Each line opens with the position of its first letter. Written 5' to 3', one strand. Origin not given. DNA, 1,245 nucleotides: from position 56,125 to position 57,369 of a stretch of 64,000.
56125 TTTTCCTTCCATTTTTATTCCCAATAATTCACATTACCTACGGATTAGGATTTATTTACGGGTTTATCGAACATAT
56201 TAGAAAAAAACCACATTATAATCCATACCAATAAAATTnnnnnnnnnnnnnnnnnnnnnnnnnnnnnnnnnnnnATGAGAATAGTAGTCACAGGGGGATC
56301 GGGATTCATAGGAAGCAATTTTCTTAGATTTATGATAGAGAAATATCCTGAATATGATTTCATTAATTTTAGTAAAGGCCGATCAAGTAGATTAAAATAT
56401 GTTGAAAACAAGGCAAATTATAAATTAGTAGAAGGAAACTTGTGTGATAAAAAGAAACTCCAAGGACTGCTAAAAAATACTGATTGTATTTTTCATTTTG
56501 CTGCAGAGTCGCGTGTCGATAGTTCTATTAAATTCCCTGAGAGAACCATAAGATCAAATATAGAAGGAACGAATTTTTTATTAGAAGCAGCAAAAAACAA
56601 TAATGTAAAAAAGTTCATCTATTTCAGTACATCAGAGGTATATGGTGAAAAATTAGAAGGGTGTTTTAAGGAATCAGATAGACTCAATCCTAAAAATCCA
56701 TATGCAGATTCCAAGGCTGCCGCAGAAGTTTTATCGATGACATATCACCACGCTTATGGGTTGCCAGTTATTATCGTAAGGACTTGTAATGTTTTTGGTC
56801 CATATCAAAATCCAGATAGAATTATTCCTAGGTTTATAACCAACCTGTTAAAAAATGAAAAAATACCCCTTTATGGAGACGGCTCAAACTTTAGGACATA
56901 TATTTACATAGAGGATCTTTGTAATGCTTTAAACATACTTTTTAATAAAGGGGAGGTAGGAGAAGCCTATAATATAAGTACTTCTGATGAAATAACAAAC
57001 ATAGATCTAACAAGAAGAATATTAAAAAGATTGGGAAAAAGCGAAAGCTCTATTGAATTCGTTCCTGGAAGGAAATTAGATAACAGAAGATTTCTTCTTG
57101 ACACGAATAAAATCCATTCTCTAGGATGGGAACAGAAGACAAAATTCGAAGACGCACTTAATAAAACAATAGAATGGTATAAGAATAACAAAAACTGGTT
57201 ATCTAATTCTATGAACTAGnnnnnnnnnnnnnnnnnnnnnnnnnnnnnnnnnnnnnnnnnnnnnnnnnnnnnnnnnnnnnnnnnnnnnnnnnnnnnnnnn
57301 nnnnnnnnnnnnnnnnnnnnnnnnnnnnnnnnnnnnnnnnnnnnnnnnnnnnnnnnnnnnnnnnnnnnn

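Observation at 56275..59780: Perfect 82-nt inverted repeat made of the 5' ends of two diverged dehydratase paralogs brackets the rhamnose genes: possible invertible promoter-swap segment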

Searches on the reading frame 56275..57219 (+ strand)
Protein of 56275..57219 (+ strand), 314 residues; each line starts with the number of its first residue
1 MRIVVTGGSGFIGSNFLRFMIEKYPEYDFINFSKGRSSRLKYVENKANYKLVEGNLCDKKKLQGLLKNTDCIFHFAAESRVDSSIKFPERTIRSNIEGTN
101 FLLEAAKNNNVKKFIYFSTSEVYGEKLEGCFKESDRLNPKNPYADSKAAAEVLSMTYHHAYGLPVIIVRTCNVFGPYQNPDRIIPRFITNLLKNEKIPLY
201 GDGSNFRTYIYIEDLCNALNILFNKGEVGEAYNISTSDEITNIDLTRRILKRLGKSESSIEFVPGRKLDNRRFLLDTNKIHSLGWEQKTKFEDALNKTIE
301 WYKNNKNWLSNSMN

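Call 8: search_protein_families(library=pfam, proteins=[window:56275-57219:+])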
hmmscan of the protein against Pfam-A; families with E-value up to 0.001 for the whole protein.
window:56275-57219:+ (314 aa): 8 families
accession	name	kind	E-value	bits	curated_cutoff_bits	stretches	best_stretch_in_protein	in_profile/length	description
PF16363.11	GDP_Man_Dehyd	-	1.6e-65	222.2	27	1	5-297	2-331/332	GDP-mannose 4,6 dehydratase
PF01370.27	Epimerase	-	1.3e-59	202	20.9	1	3-234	1-239/240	NAD dependent epimerase/dehydratase family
PF01073.25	3Beta_HSD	-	1.3e-25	90.5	22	1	4-218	1-224/280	3-beta hydroxysteroid dehydrogenase/isomerase family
PF02719.21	Polysacc_synt_2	-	9.4e-19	68.1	20.2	1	3-258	1-252/293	Polysaccharide biosynthesis protein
PF04321.23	RmlD_sub_bind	-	1.6e-18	67.3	27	1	1-300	1-283/287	RmlD substrate binding domain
PF07993.18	NAD_binding_4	-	3.8e-17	62.7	20.1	1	5-175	1-209/258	Male sterility protein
PF13460.12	NAD_binding_10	-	2.4e-11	44.3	27.2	1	7-155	1-133/184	NAD(P)H-binding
PF05368.20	NmrA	-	7.8e-06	26.1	27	1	2-118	4-106/298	NmrA-like family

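Call 9: search_protein_families(library=ncbifam, proteins=[window:56275-57219:+])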
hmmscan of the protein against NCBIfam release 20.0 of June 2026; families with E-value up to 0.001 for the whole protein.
window:56275-57219:+ (314 aa): 31 families (the best 25 are shown)
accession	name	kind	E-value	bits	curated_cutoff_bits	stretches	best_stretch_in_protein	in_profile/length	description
TIGR01181.1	dTDP_gluc_dehyt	equivalog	3.7e-99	331.8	365.1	1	2-309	1-318/321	dTDP-glucose 4,6-dehydratase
NF007490.0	PRK10084.1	subfamily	7.9e-60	202.7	649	1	1-311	1-343/361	dTDP-glucose 4,6-dehydratase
NF007582.0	PRK10217.1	equivalog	3.3e-54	184.3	698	1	2-310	3-339/355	dTDP-glucose 4,6-dehydratase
TIGR04180.1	EDH_00030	hypoth_equivalog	5.3e-44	150.5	475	1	3-257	1-260/297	NAD-dependent 4,6-dehydratase LegB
TIGR01179.1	galE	equivalog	1.5e-40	139.1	262.3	1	2-307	1-330/332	UDP-glucose 4-epimerase GalE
NF011728.1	PRK15181.1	equivalog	1.5e-28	99.8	760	1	2-309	17-344/348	Vi polysaccharide biosynthesis UDP-N-acetylglucosaminuronic acid C-4 epimerase TviC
TIGR02622.1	CDP_4_6_dhtase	equivalog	2.8e-27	95.8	278.45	1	2-306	6-334/352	CDP-glucose 4,6-dehydratase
TIGR02197.1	heptose_epim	equivalog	4.2e-25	88.6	274.6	1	3-267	1-273/316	ADP-glyceromanno-heptose 6-epimerase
TIGR03466.1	HpnA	hypoth_equivalog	5.4e-24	84.7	367.65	1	2-249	2-242/327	hopanoid-associated sugar epimerase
NF007956.0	PRK10675.1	subfamily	1.5e-21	76.9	394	1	1-160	1-166/338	UDP-glucose 4-epimerase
NF047922.1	GDPFucSynFcl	equivalog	1.3e-20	74.1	500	1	72-306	57-305/308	GDP-L-fucose synthase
NF042422.1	oxyalk_red_OleD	equivalog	4.6e-20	72.3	580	1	1-256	1-253/329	2-alkyl-3-oxoalkanoate reductase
NF042423.1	oxyalk_red_Shew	equivalog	9.6e-20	70.9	580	1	2-251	10-255/331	2-alkyl-3-oxoalkanoate reductase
TIGR01214.1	rmlD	equivalog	7e-17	61.4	224.05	1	2-257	1-230/285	dTDP-4-dehydrorhamnose reductase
NF008872.0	PRK11908.1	equivalog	2.6e-16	59.6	294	1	2-249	3-267/349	bifunctional UDP-4-keto-pentose/UDP-xylose synthase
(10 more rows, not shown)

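Call 11: find_encoding_contigs(protein=window:56275-57219:+, flank=10000, max_places=10)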
Protein window:56275-57219:+ (314 aa): 1 contig read that carries it; 1 place shown.
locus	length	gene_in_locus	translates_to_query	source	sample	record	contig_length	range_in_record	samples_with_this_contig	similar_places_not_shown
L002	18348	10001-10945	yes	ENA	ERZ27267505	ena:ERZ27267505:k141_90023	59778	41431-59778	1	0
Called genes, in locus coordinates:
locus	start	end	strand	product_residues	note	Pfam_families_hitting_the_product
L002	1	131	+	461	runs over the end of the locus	PF00344:SecY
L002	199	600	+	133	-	PF01956:EMC3_TMCO1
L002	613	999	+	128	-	PF02996:Prefoldin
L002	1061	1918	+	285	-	PF01944:SpoIIM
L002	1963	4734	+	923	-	PF02516:STT3 (weak)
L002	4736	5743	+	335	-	PF00953:Glycos_transf_4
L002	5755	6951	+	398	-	PF01943:Polysacc_synt, PF13440:Polysacc_synt_3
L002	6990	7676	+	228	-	-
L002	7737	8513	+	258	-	PF00535:Glycos_transf_2, PF13641:Glyco_tranf_2_3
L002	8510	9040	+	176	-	PF13489:Methyltransf_23, PF08241:Methyltransf_11, PF08242:Methyltransf_12 (weak), PF13649:Methyltransf_25 (faint), PF13847:Methyltransf_31 (weak)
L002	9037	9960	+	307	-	PF13641:Glyco_tranf_2_3 (weak), PF00535:Glycos_transf_2 (weak)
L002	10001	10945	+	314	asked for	PF01073:3Beta_HSD, PF01370:Epimerase, PF02719:Polysacc_synt_2, PF04321:RmlD_sub_bind, PF05368:NmrA (weak), PF13460:NAD_binding_10, PF16363:GDP_Man_Dehyd, PF07993:NAD_binding_4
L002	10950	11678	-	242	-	PF00483:NTP_transferase, PF12804:NTP_transf_3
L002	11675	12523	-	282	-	PF01370:Epimerase, PF04321:RmlD_sub_bind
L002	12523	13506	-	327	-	PF01073:3Beta_HSD, PF01370:Epimerase, PF02719:Polysacc_synt_2, PF04321:RmlD_sub_bind, PF07993:NAD_binding_4, PF16363:GDP_Man_Dehyd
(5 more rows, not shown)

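Call 13: find_homologous_proteins(query=window:56275-57219:+, max_evalue=1e-30)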
Query window:56275-57219:+ (314 aa): 7397 proteins with E <= 1e-30 among 8000 candidates; the best 120 are listed.
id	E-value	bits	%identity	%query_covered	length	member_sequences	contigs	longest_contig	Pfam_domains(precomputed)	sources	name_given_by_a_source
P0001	2.8e-209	712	100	100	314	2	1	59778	PF04321.24,PF16363.12,PF02719.22,PF05368.20,PF01073.26,PF07993.19,PF13460.13,PF01370.28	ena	-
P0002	1.7e-109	384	55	98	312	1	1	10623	PF04321.24,PF16363.12,PF02719.22,PF01073.26,PF07993.19,PF13460.13,PF01370.28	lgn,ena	-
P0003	3.0e-109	383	54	98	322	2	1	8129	PF04321.24,PF16363.12,PF02719.22,PF01073.26,PF07993.19,PF13460.13,PF01370.28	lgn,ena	-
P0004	9.2e-109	382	55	100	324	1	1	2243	PF04321.24,PF16363.12,PF02719.22,PF01073.26,PF07993.19,PF13460.13,PF01370.28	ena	-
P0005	1.0e-108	381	56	98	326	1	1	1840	PF04321.24,PF16363.12,PF02719.22,PF01073.26,PF07993.19,PF01370.28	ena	-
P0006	3.1e-106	373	-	-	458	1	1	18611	PF04321.24,PF16363.12,PF02719.22,PF01073.26,PF07993.19,PF01370.28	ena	-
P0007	2.4e-104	367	52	98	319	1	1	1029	PF04321.24,PF16363.12,PF02719.22,PF01073.26,PF07993.19,PF13460.13,PF01370.28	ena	-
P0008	1.3e-102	361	51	98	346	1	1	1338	PF04321.24,PF16363.12,PF02719.22,PF01073.26,PF07993.19,PF13460.13,PF01370.28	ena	-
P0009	1.3e-102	361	53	98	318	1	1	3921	PF04321.24,PF16363.12,PF02719.22,PF01073.26,PF07993.19,PF13460.13,PF01370.28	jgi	-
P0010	1.4e-102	361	53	99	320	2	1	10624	PF04321.24,PF16363.12,PF02719.22,PF01073.26,PF07993.19,PF13460.13,PF01370.28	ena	-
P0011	2.7e-102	360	49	99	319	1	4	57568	PF04321.24,PF16363.12,PF02719.22,PF01073.26,PF07993.19,PF13460.13,PF01370.28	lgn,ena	-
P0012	7.4e-101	356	51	98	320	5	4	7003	PF04321.24,PF16363.12,PF02719.22,PF01073.26,PF07993.19,PF13460.13,PF01370.28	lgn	-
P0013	3.1e-99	350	49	99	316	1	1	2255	PF04321.24,PF16363.12,PF02719.22,PF01073.26,PF07993.19,PF13460.13,PF01370.28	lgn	-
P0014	3.9e-99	350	50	98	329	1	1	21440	PF04321.24,PF16363.12,PF02719.22,PF01073.26,PF07993.19,PF01370.28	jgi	-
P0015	5.7e-99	349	51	98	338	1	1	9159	PF04321.24,PF16363.12,PF02719.22,PF01073.26,PF07993.19,PF13460.13,PF01370.28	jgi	-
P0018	1.9e-98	348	52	97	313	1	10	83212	PF04321.24,PF16363.12,PF02719.22,PF05368.20,PF01073.26,PF07993.19,PF13460.13,PF01370.28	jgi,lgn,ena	-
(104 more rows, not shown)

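Call 16: find_encoding_contigs(protein=P0018, flank=8000, max_places=5)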
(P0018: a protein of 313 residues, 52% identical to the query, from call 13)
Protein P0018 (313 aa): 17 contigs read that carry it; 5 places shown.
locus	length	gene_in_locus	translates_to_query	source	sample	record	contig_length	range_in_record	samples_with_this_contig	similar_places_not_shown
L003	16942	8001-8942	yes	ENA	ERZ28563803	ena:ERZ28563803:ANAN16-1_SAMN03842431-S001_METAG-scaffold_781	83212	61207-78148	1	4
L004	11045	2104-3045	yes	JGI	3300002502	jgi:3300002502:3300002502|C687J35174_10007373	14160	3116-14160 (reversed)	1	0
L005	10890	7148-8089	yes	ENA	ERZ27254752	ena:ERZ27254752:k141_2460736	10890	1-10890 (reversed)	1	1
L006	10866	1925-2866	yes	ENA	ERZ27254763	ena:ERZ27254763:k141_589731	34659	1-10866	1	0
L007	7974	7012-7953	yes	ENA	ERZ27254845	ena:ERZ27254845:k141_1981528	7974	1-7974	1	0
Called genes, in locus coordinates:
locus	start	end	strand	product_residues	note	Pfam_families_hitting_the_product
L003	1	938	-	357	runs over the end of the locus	PF01073:3Beta_HSD, PF01370:Epimerase, PF02719:Polysacc_synt_2, PF04321:RmlD_sub_bind, PF07993:NAD_binding_4 (weak), PF16363:GDP_Man_Dehyd, PF13460:NAD_binding_10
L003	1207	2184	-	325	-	-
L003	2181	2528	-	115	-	-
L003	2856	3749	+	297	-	PF01370:Epimerase, PF04321:RmlD_sub_bind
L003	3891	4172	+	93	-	-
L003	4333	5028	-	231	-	PF02698:DUF218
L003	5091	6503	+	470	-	PF13231:PMT_2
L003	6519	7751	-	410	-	-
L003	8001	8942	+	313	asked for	PF01073:3Beta_HSD, PF01370:Epimerase, PF02719:Polysacc_synt_2, PF04321:RmlD_sub_bind, PF05368:NmrA, PF07993:NAD_binding_4, PF13460:NAD_binding_10, PF16363:GDP_Man_Dehyd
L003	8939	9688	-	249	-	PF00483:NTP_transferase, PF12804:NTP_transf_3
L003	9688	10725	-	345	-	PF01073:3Beta_HSD, PF01370:Epimerase, PF02719:Polysacc_synt_2, PF04321:RmlD_sub_bind, PF16363:GDP_Man_Dehyd, PF07993:NAD_binding_4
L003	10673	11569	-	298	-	PF00535:Glycos_transf_2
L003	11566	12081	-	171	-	PF13489:Methyltransf_23 (weak), PF08241:Methyltransf_11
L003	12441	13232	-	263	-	PF00535:Glycos_transf_2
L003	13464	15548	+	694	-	PF13385:Laminin_G_3, PF02210:Laminin_G_2 (faint), PF07705:CARDB, PF00404:Dockerin_1 (weak)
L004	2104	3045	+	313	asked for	PF01073:3Beta_HSD, PF01370:Epimerase, PF02719:Polysacc_synt_2, PF04321:RmlD_sub_bind, PF05368:NmrA, PF07993:NAD_binding_4, PF13460:NAD_binding_10, PF16363:GDP_Man_Dehyd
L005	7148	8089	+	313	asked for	PF01073:3Beta_HSD, PF01370:Epimerase, PF02719:Polysacc_synt_2, PF04321:RmlD_sub_bind, PF05368:NmrA, PF07993:NAD_binding_4, PF13460:NAD_binding_10, PF16363:GDP_Man_Dehyd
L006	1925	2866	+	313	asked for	PF01073:3Beta_HSD, PF01370:Epimerase, PF02719:Polysacc_synt_2, PF04321:RmlD_sub_bind, PF05368:NmrA, PF07993:NAD_binding_4, PF13460:NAD_binding_10, PF16363:GDP_Man_Dehyd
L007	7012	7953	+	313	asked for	PF01073:3Beta_HSD, PF01370:Epimerase, PF02719:Polysacc_synt_2, PF04321:RmlD_sub_bind, PF05368:NmrA, PF07993:NAD_binding_4, PF13460:NAD_binding_10, PF16363:GDP_Man_Dehyd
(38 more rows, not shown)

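Call 17: find_encoding_contigs(protein=P0002, flank=8000, max_places=4)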
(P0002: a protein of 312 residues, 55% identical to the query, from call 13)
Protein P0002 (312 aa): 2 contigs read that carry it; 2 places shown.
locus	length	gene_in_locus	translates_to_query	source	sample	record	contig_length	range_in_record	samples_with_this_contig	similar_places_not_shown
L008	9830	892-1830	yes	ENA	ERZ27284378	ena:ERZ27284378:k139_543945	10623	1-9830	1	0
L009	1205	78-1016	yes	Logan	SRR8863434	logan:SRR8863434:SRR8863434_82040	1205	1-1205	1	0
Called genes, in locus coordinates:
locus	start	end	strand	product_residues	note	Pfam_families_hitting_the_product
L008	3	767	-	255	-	?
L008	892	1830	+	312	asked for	PF01073:3Beta_HSD, PF01370:Epimerase, PF02719:Polysacc_synt_2, PF04321:RmlD_sub_bind, PF07993:NAD_binding_4, PF13460:NAD_binding_10, PF16363:GDP_Man_Dehyd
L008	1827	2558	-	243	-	PF00483:NTP_transferase, PF12804:NTP_transf_3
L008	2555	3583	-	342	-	PF01073:3Beta_HSD, PF01370:Epimerase, PF02719:Polysacc_synt_2, PF04321:RmlD_sub_bind, PF07993:NAD_binding_4, PF16363:GDP_Man_Dehyd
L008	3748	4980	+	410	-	PF13439:Glyco_transf_4, PF00534:Glycos_transf_1, PF13692:Glyco_trans_1_4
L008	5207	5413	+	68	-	-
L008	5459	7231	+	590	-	PF02543:Carbam_trans_N, PF16861:Carbam_trans_C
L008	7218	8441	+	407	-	PF00657:Lipase_GDSL (faint), PF13472:Lipase_GDSL_2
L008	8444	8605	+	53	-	PF19451:DUF5989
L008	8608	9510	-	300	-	-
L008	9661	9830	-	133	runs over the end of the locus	-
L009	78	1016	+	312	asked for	PF01073:3Beta_HSD, PF01370:Epimerase, PF02719:Polysacc_synt_2, PF04321:RmlD_sub_bind, PF07993:NAD_binding_4, PF13460:NAD_binding_10, PF16363:GDP_Man_Dehyd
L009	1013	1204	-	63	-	?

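Call 23: find_related_loci(query=A2, collection=genome_contigs, flank=10000)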
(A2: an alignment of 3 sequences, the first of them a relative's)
Query A2 (314 aa) in genome_contigs; peptide patterns used: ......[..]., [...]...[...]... (x = any residue, [..] = any of these).
275 stretches matched a pattern; 206 encode a relative of the query (tblastn E <= 1e-3); the best 80 are kept; 80 distinct loci.
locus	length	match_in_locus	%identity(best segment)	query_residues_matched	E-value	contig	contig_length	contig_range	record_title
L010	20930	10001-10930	46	1-308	1e-90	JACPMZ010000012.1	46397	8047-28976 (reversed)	MAG: Candidatus Woesearchaeota archaeon isolate NC_groundwater_562_Ag_S-0.1um_46_13 S35_SO-1_scaffold_435648, whole geno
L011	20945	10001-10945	43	1-310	3e-90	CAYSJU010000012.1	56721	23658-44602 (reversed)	MAG TPA_asm: uncultured Planctomycetia bacterium isolate binchicken_co332_75 genome assembly, contig: NODE_33_length_567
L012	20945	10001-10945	44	1-308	6e-90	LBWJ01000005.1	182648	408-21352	MAG: Candidatus Peregrinibacteria bacterium GW2011_GWC2_39_14 UT33_C0005, whole genome shotgun sequence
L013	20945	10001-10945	43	1-308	7e-90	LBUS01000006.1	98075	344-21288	MAG: Candidatus Peregrinibacteria bacterium GW2011_GWF2_38_29 US89_C0006, whole genome shotgun sequence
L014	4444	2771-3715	43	1-308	1e-89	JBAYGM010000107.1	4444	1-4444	MAG: Candidatus Gracilibacteria bacterium isolate SO_2016_GW1_125 scaffold38421_OW334_2016, whole genome shotgun sequenc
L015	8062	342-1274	45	1-308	2e-89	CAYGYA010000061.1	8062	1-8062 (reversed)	MAG TPA_asm: uncultured Methanosarcinales archaeon isolate ERP119294_co2_539 genome assembly, contig: k141_2646395, whol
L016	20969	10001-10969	45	1-314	6e-88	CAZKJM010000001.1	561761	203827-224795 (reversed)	MAG TPA_asm: uncultured Gammaproteobacteria bacterium isolate binchicken_co20_415 genome assembly, contig: NODE_8_length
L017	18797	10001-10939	47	1-308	1e-87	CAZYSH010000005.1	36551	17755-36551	MAG TPA_asm: uncultured Candidatus Saccharibacteria bacterium isolate binchicken_co330_129 genome assembly, contig: NODE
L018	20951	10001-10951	44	1-308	2e-87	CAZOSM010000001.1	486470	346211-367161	MAG TPA_asm: uncultured Gammaproteobacteria bacterium isolate SRP144015_co1_109 genome assembly, contig: NODE_3_length_4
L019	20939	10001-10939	42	1-308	5e-87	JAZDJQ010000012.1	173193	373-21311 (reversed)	MAG: Candidatus Iainarchaeum archaeon isolate MEGAHIT-group-0.495 k141_17491875, whole genome shotgun sequence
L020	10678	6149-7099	44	1-308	4e-86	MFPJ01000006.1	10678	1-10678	MAG: Candidatus Levybacteria bacterium RIFCSPLOWO2_12_FULL_39_17 rifcsplowo2_12_scaffold_14485, whole genome shotgun seq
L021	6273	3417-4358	44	1-308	3e-86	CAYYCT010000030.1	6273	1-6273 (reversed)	MAG TPA_asm: uncultured Candidatus Saccharibacteria bacterium isolate SRP278252_co2_838 genome assembly, contig: NODE_26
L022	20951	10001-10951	43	1-308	3e-85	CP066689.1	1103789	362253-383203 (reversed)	MAG: Candidatus Roizmanbacteria bacterium isolate NC_groundwater_538_Ag_S-0.1um_35_236 chromosome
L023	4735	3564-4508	45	1-308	6e-85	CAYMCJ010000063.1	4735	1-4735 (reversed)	MAG TPA_asm: uncultured Gammaproteobacteria bacterium isolate SRP178699_co1_454 genome assembly, contig: NODE_27114_leng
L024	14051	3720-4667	46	2-308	6e-85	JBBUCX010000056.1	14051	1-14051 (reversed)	MAG: Patescibacteria group bacterium isolate H51-bin115_1 H51_bin115_1_000000000056, whole genome shotgun sequence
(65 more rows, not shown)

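Call 49: search_solved_structures(query=window:56275-57219:+, max_evalue=1e-30)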
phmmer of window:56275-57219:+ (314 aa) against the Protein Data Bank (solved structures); distinct sequences matched with E-value up to 1e-30: 24.
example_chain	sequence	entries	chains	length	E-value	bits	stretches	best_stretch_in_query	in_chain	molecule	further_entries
2hun_A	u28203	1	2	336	1.4e-76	260.9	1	1-309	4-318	336aa long hypothetical dTDP-glucose 4,6-dehydratase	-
6bi4_A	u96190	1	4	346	1.6e-76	260.8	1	1-309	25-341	dTDP-glucose 4,6-dehydratase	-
1r66_A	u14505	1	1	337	6.6e-69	235.8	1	1-309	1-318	TDP-glucose-4,6-dehydratase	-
1r6d_A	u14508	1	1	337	1.3e-68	234.8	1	1-309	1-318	TDP-glucose-4,6-dehydratase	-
8shh_A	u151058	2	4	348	3.2e-65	223.6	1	2-309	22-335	dTDP-glucose 4,6-dehydratase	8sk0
8du1_A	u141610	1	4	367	1.4e-59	205.1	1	2-311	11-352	dTDP-glucose 4,6-dehydratase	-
6vlo_A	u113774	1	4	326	1.1e-55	192.3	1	2-307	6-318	Putative dTDP-D-glucose 4,6-dehydratase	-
1kep_A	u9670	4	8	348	3.9e-52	180.7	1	2-309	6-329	dTDP-D-glucose 4,6-dehydratase | DTDP-GLUCOSE 4,6-DEHYDRATASE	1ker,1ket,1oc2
1g1a_A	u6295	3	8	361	7.8e-52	179.7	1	1-311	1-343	DTDP-D-GLUCOSE 4,6-DEHYDRATASE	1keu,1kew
1bxk_A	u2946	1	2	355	8.1e-50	173.1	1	2-310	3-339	PROTEIN (DTDP-GLUCOSE 4,6-DEHYDRATASE)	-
6dnt_A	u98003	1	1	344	1.4e-46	162.4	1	2-303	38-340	NAD-dependent epimerase/dehydratase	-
8vr2_A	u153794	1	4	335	2.5e-41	145.2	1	2-309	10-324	NAD-dependent epimerase/dehydratase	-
4zrm_A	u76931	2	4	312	5e-41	144.2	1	1-304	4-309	UDP-glucose 4-epimerase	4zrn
6bwl_A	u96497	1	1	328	8.3e-38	133.6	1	1-306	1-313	Pal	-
7ys8_A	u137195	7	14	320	1.1e-37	133.2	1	1-304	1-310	UDP-glucose 4-epimerase | UDP-glucose 4-epimerase along with EC 5.1.3.2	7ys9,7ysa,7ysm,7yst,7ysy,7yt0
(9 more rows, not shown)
